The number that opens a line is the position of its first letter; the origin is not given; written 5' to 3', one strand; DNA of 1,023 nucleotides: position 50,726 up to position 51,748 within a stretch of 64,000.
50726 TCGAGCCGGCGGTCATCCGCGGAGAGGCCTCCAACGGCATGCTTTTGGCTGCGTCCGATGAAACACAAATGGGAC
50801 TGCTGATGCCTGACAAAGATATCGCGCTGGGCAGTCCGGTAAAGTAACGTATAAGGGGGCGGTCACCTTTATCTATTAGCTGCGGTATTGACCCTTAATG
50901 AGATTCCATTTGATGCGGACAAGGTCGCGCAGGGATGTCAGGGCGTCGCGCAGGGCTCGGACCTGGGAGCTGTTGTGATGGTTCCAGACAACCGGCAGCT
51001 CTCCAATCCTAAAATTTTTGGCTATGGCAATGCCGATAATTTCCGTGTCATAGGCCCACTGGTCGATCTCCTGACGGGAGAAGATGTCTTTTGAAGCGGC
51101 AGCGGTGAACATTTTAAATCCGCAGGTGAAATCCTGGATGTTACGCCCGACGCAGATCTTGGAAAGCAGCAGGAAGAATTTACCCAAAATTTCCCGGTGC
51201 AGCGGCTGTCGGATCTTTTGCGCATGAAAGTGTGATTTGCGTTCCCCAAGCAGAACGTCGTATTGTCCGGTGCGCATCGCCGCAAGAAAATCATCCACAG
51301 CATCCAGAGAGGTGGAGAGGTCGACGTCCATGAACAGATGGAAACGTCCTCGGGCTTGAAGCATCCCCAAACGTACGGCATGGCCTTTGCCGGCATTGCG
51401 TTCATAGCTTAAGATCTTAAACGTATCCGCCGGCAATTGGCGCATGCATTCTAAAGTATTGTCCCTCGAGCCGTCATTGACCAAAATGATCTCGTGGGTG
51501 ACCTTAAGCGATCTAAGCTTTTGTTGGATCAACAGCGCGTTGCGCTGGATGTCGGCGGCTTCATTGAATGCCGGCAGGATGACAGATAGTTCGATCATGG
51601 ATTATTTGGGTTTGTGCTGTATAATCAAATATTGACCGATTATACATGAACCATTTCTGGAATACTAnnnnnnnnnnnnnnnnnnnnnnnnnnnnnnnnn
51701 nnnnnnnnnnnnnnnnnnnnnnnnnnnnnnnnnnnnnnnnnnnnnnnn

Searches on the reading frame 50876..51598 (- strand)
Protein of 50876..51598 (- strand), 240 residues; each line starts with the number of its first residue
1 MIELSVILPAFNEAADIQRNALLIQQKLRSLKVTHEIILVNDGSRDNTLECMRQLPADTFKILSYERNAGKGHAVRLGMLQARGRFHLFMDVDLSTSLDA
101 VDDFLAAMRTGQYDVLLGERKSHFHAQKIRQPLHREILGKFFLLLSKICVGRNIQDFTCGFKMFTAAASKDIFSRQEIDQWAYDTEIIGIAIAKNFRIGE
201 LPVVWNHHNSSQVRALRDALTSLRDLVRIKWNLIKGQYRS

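Call 7: search_protein_families(library=pfam, proteins=[window:50876-51598:-], max_evalue=0.01)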
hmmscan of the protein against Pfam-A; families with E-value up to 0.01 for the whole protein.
window:50876-51598:- (240 aa): 2 families
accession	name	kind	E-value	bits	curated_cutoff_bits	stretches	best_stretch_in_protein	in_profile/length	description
PF00535.33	Glycos_transf_2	-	1.4e-21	77.6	23.3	1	5-173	1-168/168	Glycosyl transferase family 2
PF10111.15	Glyco_tranf_2_2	-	6.8e-05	22.9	27.3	1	30-106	25-104/276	Glycosyltransferase like family 2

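Call 72: search_protein_families(library=ncbifam, proteins=[window:50876-51598:-], max_evalue=0.001)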
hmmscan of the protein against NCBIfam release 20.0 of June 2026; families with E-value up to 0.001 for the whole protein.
window:50876-51598:- (240 aa): 17 families
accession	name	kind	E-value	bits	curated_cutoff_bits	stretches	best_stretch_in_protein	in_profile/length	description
NF047588.1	GlcsyltransPgfSStrep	equivalog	8.7e-20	71.1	500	1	3-180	2-175/308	glycosyltransferase PgfS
NF058614.1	PPMAGASynPpgS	equivalog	1e-13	51.2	370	1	6-204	4-195/226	polyprenyl-phospho-N-acetylgalactosaminyl synthase PpgS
NF041875.1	EPS_EpsD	equivalog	1.8e-13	50.6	370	1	4-123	1-119/325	exopolysaccharide biosynthesis glycosyltransferase EpsD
TIGR04182.1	glyco_TIGR04182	equivalog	1.9e-12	47.2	325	1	4-223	2-211/293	S-layer glycoprotein N-glycosyltransferase AglJ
TIGR03937.1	PgaC_IcaA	equivalog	3e-12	46.2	422.3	1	4-105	47-147/407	poly-beta-1,6-N-acetyl-D-glucosamine synthase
TIGR04283.1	glyco_like_mftF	equivalog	1.7e-11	44.2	182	1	4-112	1-101/221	TIGR04283 family arsenosugar biosynthesis glycosyltransferase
NF007482.0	PRK10073.1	equivalog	4.8e-10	39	423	1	3-116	7-118/334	glycosyltransferase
NF007986.1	PRK10714.1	equivalog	1.6e-09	37.3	529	1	3-164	7-164/316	undecaprenyl-phosphate 4-deoxy-4-formamido-L-arabinose transferase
NF010496.0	PRK13915.1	equivalog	1.6e-09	37.3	262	1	3-96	32-129/307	glucosyl-3-phosphoglycerate synthase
NF041391.1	DPhHxTase_Halo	equivalog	2e-09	36.8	375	1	32-206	22-184/213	dolichyl-phosphate hexose transferase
NF047683.1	TeichurnBiosyTuaG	equivalog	1.4e-07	31.4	400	1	4-114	8-117/252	teichuronic acid biosynthesis protein TuaG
TIGR03965.1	mycofact_glyco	equivalog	2.2e-06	26.8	280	1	3-101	75-172/467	mycofactocin biosynthesis glycosyltransferase MftF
NF038302.1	EPS_HpsE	equivalog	1.2e-05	24.4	300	1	2-99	1-102/307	hormogonium polysaccharide biosynthesis glycosyltransferase HpsE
NF050819.1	PolSacchBiosHfsG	equivalog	0.00011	21.5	500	1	3-137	13-146/302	polysaccharide biosynthesis protein HfsG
TIGR04009.1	wcaE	equivalog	0.00012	21.5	369.2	1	4-93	3-92/248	colanic acid biosynthesis glycosyltransferase WcaE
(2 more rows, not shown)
